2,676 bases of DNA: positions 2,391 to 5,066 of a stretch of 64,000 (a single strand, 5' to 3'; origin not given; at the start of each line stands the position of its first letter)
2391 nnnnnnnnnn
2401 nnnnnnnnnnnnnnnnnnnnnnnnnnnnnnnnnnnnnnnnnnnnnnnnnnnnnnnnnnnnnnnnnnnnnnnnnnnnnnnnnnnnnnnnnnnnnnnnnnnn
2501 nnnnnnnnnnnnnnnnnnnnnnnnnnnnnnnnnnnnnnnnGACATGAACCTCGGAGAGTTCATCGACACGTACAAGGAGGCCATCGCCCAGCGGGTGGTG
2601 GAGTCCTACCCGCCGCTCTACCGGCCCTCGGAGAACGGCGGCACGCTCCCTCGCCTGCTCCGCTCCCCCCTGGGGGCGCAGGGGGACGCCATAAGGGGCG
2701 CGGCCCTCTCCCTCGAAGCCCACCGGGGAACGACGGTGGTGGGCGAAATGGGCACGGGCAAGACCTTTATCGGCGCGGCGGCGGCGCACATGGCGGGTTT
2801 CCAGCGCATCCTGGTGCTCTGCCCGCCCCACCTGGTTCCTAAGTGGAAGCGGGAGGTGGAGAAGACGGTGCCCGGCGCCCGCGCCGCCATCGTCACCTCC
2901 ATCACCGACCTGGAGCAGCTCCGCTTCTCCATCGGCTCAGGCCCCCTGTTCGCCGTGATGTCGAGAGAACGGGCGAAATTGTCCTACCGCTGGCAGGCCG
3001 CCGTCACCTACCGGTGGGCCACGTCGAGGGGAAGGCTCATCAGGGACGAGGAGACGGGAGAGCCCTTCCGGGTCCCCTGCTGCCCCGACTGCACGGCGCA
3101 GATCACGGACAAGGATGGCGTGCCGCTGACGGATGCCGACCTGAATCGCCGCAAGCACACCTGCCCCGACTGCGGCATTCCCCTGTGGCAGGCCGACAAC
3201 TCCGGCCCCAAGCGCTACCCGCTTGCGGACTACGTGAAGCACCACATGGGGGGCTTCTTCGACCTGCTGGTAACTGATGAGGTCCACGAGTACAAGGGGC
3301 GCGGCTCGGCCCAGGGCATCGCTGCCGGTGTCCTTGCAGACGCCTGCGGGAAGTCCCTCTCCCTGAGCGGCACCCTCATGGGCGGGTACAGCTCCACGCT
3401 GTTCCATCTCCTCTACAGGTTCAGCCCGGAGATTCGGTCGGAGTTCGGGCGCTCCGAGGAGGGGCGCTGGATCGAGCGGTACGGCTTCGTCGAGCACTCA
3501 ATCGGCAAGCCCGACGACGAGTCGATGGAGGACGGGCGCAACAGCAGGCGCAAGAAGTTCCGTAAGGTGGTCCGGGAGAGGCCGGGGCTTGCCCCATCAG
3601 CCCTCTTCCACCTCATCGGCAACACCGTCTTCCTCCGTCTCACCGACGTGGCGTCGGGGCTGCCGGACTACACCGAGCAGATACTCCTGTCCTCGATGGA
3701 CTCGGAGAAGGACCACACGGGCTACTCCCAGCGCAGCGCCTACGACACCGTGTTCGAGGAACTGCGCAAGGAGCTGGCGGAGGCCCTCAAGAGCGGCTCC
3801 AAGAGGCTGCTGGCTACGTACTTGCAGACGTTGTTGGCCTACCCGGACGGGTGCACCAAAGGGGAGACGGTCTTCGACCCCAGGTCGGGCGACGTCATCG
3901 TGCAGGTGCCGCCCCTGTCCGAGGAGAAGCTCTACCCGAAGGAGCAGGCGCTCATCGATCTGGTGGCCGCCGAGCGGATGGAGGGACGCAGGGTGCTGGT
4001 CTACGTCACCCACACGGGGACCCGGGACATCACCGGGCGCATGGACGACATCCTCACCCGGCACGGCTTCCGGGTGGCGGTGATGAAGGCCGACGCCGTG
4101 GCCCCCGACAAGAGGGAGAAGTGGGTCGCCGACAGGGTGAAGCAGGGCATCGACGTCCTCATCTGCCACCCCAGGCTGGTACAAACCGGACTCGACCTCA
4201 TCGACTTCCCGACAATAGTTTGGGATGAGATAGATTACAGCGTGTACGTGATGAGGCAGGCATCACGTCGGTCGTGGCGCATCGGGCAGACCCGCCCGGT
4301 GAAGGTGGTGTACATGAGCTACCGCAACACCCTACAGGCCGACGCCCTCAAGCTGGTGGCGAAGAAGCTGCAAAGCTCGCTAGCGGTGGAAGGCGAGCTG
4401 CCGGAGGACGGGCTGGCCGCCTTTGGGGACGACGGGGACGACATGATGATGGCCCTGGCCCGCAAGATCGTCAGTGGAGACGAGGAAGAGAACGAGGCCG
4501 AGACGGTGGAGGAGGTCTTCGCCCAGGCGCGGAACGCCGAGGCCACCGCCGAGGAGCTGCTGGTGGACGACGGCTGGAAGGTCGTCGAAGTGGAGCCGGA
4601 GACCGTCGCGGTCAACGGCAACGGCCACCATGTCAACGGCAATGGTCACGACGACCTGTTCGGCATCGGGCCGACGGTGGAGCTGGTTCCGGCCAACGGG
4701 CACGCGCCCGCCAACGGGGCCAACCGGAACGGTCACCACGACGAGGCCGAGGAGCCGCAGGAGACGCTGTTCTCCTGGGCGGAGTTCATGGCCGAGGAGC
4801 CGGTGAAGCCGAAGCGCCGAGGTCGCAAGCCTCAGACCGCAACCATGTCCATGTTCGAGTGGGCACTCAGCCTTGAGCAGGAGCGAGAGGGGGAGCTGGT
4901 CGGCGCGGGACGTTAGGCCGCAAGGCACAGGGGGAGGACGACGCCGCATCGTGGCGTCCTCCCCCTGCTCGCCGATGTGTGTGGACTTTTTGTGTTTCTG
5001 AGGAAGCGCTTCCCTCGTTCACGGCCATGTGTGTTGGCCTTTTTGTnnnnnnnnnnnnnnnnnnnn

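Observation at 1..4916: Co-directional cluster: Cys-rich small proteins + gamma-class adenine MTase + Zn-ribbon SNF2 helicase (split DarB-like anti-restriction or uncharacterised defence module?)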

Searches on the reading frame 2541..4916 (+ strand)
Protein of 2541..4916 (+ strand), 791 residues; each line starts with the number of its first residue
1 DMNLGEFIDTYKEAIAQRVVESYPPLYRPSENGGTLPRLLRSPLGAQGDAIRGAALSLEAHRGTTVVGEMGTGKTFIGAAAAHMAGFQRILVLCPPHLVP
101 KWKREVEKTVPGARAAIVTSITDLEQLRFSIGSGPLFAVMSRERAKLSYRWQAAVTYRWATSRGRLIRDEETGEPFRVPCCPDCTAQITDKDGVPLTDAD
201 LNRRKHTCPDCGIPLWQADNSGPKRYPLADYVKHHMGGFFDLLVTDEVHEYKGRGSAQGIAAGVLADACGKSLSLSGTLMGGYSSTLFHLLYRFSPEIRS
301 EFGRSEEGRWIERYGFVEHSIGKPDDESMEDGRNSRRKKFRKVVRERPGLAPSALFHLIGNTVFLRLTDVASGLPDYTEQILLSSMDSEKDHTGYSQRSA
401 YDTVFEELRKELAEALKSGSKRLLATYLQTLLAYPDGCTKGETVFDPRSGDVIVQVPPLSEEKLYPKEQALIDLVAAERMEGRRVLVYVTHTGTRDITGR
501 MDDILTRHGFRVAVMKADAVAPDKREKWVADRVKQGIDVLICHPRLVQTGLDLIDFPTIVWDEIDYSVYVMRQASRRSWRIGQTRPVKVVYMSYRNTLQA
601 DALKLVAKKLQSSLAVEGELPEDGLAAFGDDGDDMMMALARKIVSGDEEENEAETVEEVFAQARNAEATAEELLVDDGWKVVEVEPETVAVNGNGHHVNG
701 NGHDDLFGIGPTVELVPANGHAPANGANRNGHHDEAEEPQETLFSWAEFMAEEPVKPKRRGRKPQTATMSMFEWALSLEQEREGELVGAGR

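Call 3: search_protein_families(library=pfam, proteins=[window:2541-4916:+], max_evalue=0.01)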
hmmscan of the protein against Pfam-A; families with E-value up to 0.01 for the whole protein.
window:2541-4916:+ (791 aa): 2 families
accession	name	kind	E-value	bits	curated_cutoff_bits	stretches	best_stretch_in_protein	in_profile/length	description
PF00271.37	Helicase_C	-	1.2e-05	26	23.5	1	467-582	2-110/110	Helicase conserved C-terminal domain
PF04851.21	ResIII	-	1.6e-05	25.3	22.5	0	47-126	8-93/164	Type III restriction enzyme, res subunit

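Call 4: search_protein_families(library=padloc, proteins=[window:2541-4916:+], max_evalue=0.01)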
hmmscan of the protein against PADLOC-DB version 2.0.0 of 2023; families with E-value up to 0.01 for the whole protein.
window:2541-4916:+ (791 aa): 13 families
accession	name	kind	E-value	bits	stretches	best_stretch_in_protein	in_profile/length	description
PDLC00633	ZorD1|ZorD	-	1.5e-09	34.6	1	462-595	728-858/908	"SWI2/SNF2 helicase, Mrr-like nuclease"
PDLC02849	DpdE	-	8.9e-08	28.7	1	469-629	689-843/857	DpdE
PDLC02850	DpdE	-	2.8e-07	26.8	1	468-655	1097-1280/1282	DpdE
PDLC02842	DpdE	-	3.1e-06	23.2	1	470-634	1010-1168/1176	DpdE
PDLC00632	ZorD1|ZorD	-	1.1e-05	21.5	1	395-630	859-1085/1101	"SWI2/SNF2 helicase, Mrr-like nuclease"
PDLC00628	ZorD1|ZorD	-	9.6e-05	18.2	1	508-592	858-942/1171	"SWI2/SNF2 helicase, Mrr-like nuclease"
PDLC00634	ZorD1|ZorD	-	0.00013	17.8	1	506-673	847-1017/1208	"SWI2/SNF2 helicase, Mrr-like nuclease"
PDLC00627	ZorD1|ZorD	-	0.00025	17.1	0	469-589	832-957/1006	"SWI2/SNF2 helicase, Mrr-like nuclease"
PDLC02623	DrmD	-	0.00046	16.1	0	84-128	145-188/1040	DrmD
PDLC00629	ZorD1|ZorD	-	0.001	15.1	1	569-672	901-1001/1012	"SWI2/SNF2 helicase, Mrr-like nuclease"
PDLC00631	ZorD1|ZorD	-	0.0012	14.7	1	570-626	857-911/1071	"SWI2/SNF2 helicase, Mrr-like nuclease"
PDLC02500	BrxHI|BrxHII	-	0.0015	15.1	0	471-611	465-603/933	BrxHI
PDLC02845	DpdE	-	0.0017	14.2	0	506-603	1163-1259/1293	DpdE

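Call 5: search_protein_families(library=ncbifam, proteins=[window:2541-4916:+], max_evalue=0.01)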
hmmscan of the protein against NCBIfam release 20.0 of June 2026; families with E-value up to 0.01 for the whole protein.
window:2541-4916:+ (791 aa): 4 families
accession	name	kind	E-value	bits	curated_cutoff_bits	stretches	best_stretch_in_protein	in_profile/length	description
NF058637.1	helic_SCO1167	equivalog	1.4e-07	30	1200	1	473-612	770-905/932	SCO1167/SCO6262 family helicase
NF053675.1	pilus_reg_Snf2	equivalog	3e-05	22.3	1100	0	66-118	608-662/1029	pilus expression-regulating Snf2 family helicase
NF038317.1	DISARM_DrmD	equivalog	0.00071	18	610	0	88-109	155-176/1021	DISARM system SNF2-like helicase DrmD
NF042964.1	phospholipD_antiphage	equivalog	0.0022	16.4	1100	0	572-622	780-831/895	phospholipase D-like domain-containing anti-phage protein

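Call 10: find_homologous_proteins(query=window:2541-4916:+)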
Query window:2541-4916:+ (791 aa): 2539 proteins with E <= 0.001 among 8000 candidates; the best 120 are listed.
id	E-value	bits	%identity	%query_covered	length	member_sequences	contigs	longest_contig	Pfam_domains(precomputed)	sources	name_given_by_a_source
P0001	0.0e+0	1819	100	100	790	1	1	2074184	PF00271.38,PF04851.22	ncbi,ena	-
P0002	0.0e+0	1664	92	100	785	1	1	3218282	PF00271.38,PF04851.22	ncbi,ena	-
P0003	0.0e+0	1658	92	100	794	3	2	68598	PF00271.38,PF04851.22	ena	-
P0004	0.0e+0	1647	91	100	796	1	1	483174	PF00271.38,PF04851.22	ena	-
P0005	0.0e+0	1632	91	100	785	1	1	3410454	PF00271.38,PF04851.22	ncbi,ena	-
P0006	0.0e+0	1626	91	100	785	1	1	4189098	PF00271.38,PF04851.22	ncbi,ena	-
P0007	0.0e+0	1609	88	100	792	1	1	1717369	-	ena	-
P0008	0.0e+0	1597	89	100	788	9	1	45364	PF00271.38,PF04851.22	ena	-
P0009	0.0e+0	1589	88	100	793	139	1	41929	PF00271.38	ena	-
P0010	0.0e+0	1581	86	100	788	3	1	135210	PF04851.22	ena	-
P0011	0.0e+0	1574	88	100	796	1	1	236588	PF00271.38,PF04851.22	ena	-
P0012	0.0e+0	1568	86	100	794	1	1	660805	PF04851.22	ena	-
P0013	0.0e+0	1564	86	100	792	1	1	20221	-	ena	-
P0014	0.0e+0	1561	86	100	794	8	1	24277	PF00271.38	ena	-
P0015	0.0e+0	1558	85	100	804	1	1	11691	PF00271.38,PF04851.22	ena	-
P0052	0.0e+0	1533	84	100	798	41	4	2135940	PF04851.22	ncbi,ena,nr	ncbi:MAG: hypothetical protein OXL35_05445 [Chloroflexota bacterium]|nr:hypothetical protein [Chloro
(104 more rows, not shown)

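Call 12: find_encoding_contigs(protein=P0001, flank=10000, max_places=4)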
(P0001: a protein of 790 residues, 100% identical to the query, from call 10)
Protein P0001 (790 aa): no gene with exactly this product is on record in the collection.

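Call 13: find_encoding_contigs(protein=P0002, flank=10000, max_places=3)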
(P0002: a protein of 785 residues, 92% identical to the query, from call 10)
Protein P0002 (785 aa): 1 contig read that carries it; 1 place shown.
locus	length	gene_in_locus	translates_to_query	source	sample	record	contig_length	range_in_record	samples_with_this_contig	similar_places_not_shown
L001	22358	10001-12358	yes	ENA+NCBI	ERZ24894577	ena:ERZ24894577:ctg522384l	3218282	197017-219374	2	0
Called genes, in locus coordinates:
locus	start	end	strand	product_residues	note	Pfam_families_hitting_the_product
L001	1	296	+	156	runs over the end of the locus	-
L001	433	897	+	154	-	-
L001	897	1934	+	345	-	PF01807:Zn_ribbon_DnaG, PF13155:Toprim_2, PF13362:Toprim_3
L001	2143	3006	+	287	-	PF04098:Rad52_Rad22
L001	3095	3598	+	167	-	PF22653:DUF7007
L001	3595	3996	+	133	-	PF12637:TSCPD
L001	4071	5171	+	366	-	-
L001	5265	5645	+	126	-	PF11171:DUF2958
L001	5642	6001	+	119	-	-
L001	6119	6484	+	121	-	PF00436:SSB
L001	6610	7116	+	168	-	PF04002:RadC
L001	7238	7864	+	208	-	-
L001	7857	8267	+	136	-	-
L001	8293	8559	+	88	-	-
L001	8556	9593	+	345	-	PF19587:DUF6094, PF05175:MTS (weak)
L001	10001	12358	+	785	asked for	PF04851:ResIII (faint), PF00271:Helicase_C (weak)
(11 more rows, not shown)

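Call 14: find_encoding_contigs(protein=P0052, flank=10000, max_places=5)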
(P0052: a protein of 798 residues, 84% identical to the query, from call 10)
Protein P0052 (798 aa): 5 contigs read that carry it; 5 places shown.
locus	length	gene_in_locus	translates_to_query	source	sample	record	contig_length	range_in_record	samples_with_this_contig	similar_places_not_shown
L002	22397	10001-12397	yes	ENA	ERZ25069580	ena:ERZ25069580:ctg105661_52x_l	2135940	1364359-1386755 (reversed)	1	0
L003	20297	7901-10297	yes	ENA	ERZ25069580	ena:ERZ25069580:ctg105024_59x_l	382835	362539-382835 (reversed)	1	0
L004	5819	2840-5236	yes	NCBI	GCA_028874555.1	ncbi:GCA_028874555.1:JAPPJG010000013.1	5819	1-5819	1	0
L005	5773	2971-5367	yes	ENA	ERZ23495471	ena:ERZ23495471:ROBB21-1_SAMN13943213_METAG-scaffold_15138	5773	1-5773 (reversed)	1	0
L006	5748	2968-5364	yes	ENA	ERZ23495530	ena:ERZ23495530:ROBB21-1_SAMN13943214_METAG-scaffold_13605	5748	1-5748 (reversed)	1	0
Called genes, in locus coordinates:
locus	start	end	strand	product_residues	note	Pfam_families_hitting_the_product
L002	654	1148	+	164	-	-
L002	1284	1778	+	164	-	-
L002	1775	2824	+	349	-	PF01807:Zn_ribbon_DnaG, PF13155:Toprim_2, PF13362:Toprim_3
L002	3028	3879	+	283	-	PF04098:Rad52_Rad22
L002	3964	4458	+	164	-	PF22653:DUF7007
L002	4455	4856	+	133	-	PF12637:TSCPD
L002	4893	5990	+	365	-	-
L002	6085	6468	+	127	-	PF11171:DUF2958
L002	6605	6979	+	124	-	PF00436:SSB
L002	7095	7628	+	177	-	PF04002:RadC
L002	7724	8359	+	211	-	-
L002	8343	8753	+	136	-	-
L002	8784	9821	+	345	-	PF02384:N6_Mtase (faint), PF19587:DUF6094, PF05175:MTS (weak)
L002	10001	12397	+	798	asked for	PF04851:ResIII (faint)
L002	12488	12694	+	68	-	PF14454:Prok_Ub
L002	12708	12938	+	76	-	-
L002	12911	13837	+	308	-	-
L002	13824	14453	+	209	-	PF14460:Prok-E2_D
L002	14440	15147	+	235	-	-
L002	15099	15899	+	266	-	PF00899:ThiF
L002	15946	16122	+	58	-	-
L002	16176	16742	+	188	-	-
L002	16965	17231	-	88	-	-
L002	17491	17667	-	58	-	-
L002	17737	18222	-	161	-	-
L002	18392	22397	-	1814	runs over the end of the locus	-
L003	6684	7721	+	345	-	PF02384:N6_Mtase (faint), PF19587:DUF6094, PF05175:MTS (weak)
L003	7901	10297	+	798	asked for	PF04851:ResIII (faint)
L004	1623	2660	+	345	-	PF02384:N6_Mtase (faint), PF19587:DUF6094, PF05175:MTS (weak)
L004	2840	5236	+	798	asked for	PF04851:ResIII (faint)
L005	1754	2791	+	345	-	PF02384:N6_Mtase (faint), PF19587:DUF6094, PF05175:MTS (weak)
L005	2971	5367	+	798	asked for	PF04851:ResIII (faint)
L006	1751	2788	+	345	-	PF02384:N6_Mtase (faint), PF19587:DUF6094, PF05175:MTS (weak)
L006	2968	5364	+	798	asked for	PF04851:ResIII (faint)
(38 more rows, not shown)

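Call 16: search_dna_similar(query=window:2541-4913:+, collection=plasmids, mode=protein, max_rows=25)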
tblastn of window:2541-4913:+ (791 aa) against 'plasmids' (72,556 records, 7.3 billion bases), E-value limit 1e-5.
Records with a match: 331; places in all: 484; records where one place covers at least 80% of the query: 0.
Best place of each record, by identity: <60% 331.
By first word of the organism name: Bacillus 240; Vibrio 10; Paenibacillus 10; Cytobacillus 7; Clostridium 7; Lactococcus 6; Pseudomonas 4; Alicyclobacillus 4; Thermus 3; Stutzerimonas 3; and 33 more.
By predicted mobility (MOB-suite, as given by PLSDB): non-mobilizable 208; conjugative 117; mobilizable 6.
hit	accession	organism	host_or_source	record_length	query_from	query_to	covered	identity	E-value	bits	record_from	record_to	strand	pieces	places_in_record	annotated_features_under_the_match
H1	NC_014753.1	Oceanithermus profundus DSM 14977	deep sea hot vent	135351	3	622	78%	44.8%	1e-127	428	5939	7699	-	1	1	helicase-related protein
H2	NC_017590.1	Thermus thermophilus JL-18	-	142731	2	622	79%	43.5%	8e-127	426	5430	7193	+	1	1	helicase-related protein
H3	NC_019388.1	Thermus oshimai JL-2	-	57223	2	622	79%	43.5%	1e-126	425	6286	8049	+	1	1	DEAD/DEAH box helicase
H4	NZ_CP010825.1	Thermus aquaticus Y51MC23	-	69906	1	622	79%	42.5%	4e-119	404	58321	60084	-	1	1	DEAD/DEAH box helicase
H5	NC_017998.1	Thermoanaerobacterium saccharolyticum JW/SL-YS485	-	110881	15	622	77%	40.9%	2e-130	436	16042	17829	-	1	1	DEAD/DEAH box helicase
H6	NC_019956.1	Thermoanaerobacterium thermosaccharolyticum M0795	-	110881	15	622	77%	40.9%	2e-130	436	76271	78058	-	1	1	DEAD/DEAH box helicase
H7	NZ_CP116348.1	Enterobacter ludwigii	strawberry,pure cluture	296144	2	622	77%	38.3%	9e-67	357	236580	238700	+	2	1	DEAD/DEAH box helicase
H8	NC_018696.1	Paraburkholderia phenoliruptrix BR3459a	Mimosa flocculosa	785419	4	622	78%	37.5%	2e-65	356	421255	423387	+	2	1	DEAD/DEAH box helicase family protein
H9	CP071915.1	Ralstonia solanacearum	Pogostemon cablin,Single strain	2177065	2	622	79%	37.1%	2e-68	364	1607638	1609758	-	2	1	DEAD/DEAH box helicase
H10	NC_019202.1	Pseudomonas aeruginosa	airways of a cystic fibrosis patient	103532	1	622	77%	37.5%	2e-70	377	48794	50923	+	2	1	DEAD/DEAH box helicase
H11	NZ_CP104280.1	Comamonas aquatica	-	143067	4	622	78%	37.1%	6e-69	363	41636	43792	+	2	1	DEAD/DEAH box helicase family protein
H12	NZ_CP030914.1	Pseudomonas aeruginosa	Homo sapiens,sputum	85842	1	622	77%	37.3%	4e-70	375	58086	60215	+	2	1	DEAD/DEAH box helicase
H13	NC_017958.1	Tistrella mobilis KA081020-065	-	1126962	2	622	79%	36.8%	1e-68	365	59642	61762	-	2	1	record has no annotation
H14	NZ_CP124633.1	Pseudomonas aeruginosa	Homo sapiens,Wound/Abscess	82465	1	622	77%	37.2%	2e-69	374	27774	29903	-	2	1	DEAD/DEAH box helicase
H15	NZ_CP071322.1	Nitrogeniibacter aestuarii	pure culture,sediment in spartina ...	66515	2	622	79%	36.6%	1e-61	344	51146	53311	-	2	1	DEAD/DEAH box helicase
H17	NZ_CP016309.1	Vibrio scophthalmi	Paralichthys olivaceus,cell culture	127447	2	622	78%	36.5%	4e-66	359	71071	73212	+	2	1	SNF2-related protein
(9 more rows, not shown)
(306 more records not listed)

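Call 17: search_dna_similar(query=window:2541-4913:+, collection=phages, mode=protein, max_rows=20)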
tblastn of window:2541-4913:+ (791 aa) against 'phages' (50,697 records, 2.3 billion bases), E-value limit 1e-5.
Records with a match: 5; places in all: 5; records where one place covers at least 80% of the query: 0.
Best place of each record, by identity: <60% 5.
By first word of the organism name: Bacteriophage 4; uncultured 1.
By host as written in the record: - 5.
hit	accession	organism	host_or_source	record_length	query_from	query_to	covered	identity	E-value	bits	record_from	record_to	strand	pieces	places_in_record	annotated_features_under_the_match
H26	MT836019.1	Bacteriophage sp.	human fecal samples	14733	1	622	77%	37.0%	3e-70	373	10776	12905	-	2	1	record has no annotation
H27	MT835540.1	Bacteriophage sp.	human fecal samples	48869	2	622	79%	34.5%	2e-68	364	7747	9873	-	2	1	record has no annotation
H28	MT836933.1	Bacteriophage sp.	human fecal samples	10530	3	622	78%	30.7%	2e-71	261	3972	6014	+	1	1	record has no annotation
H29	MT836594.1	Bacteriophage sp.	human fecal samples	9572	7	622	78%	29.5%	2e-61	231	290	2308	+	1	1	record has no annotation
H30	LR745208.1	uncultured phage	metagenomic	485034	66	622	63%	30.3%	4e-29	206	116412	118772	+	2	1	record has no annotation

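Call 18: get_annotated_region(hit=H1, flank=8000)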
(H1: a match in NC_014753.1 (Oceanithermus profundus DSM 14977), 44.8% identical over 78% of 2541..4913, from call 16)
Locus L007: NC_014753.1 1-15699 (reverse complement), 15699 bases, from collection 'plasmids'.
description: Oceanithermus profundus DSM 14977 plasmid pOCEPR01, complete sequence
organism: Oceanithermus profundus DSM 14977 (NCBI taxid 670487)
taxonomy: Bacteria; Deinococcota; Deinococci; Thermales; Thermaceae; Oceanithermus; Oceanithermus profundus; Oceanithermus profundus DSM 14977
host: -; source: deep sea hot vent; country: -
typing (MOB-suite, as given by PLSDB): conjugative; replicon rep_cluster_1819; relaxase MOBC; mating-pair formation MPF_T
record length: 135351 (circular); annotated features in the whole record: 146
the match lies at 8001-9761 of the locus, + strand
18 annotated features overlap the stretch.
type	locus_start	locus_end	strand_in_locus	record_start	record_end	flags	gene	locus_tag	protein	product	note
CDS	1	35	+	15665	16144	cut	-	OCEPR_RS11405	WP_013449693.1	RES family NAD+ phosphorylase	-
CDS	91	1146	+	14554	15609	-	-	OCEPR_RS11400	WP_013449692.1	hypothetical protein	-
CDS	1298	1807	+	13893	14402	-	-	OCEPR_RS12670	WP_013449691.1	hypothetical protein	-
CDS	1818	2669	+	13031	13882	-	-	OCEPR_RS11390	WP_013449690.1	ArdC-like ssDNA-binding domain-containing protein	-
CDS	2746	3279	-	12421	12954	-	-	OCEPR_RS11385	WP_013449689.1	hypothetical protein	-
CDS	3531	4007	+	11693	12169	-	-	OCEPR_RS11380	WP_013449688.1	hypothetical protein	-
CDS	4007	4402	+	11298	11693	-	-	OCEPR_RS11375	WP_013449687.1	hypothetical protein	-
CDS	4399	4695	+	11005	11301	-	-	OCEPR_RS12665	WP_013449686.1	hypothetical protein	-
CDS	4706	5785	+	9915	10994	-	-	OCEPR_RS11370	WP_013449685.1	hypothetical protein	-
CDS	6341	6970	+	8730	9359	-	-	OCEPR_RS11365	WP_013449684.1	hypothetical protein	-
CDS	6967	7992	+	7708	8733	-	-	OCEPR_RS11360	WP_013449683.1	DUF6094 domain-containing protein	-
CDS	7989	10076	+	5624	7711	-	-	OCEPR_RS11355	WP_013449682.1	helicase-related protein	-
CDS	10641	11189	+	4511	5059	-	dcd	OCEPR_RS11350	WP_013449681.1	dCTP deaminase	GO:0009394 - 2'-deoxyribonucleotide metabolic process [Evidence IEA]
CDS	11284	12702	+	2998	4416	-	casA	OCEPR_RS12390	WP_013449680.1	type I-E CRISPR-associated protein Cse1/CasA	GO:0043571 - maintenance of CRISPR repeat elements [Evidence IEA]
CDS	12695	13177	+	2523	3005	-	casB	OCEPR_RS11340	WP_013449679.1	type I-E CRISPR-associated protein Cse2/CasB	GO:0043571 - maintenance of CRISPR repeat elements [Evidence IEA]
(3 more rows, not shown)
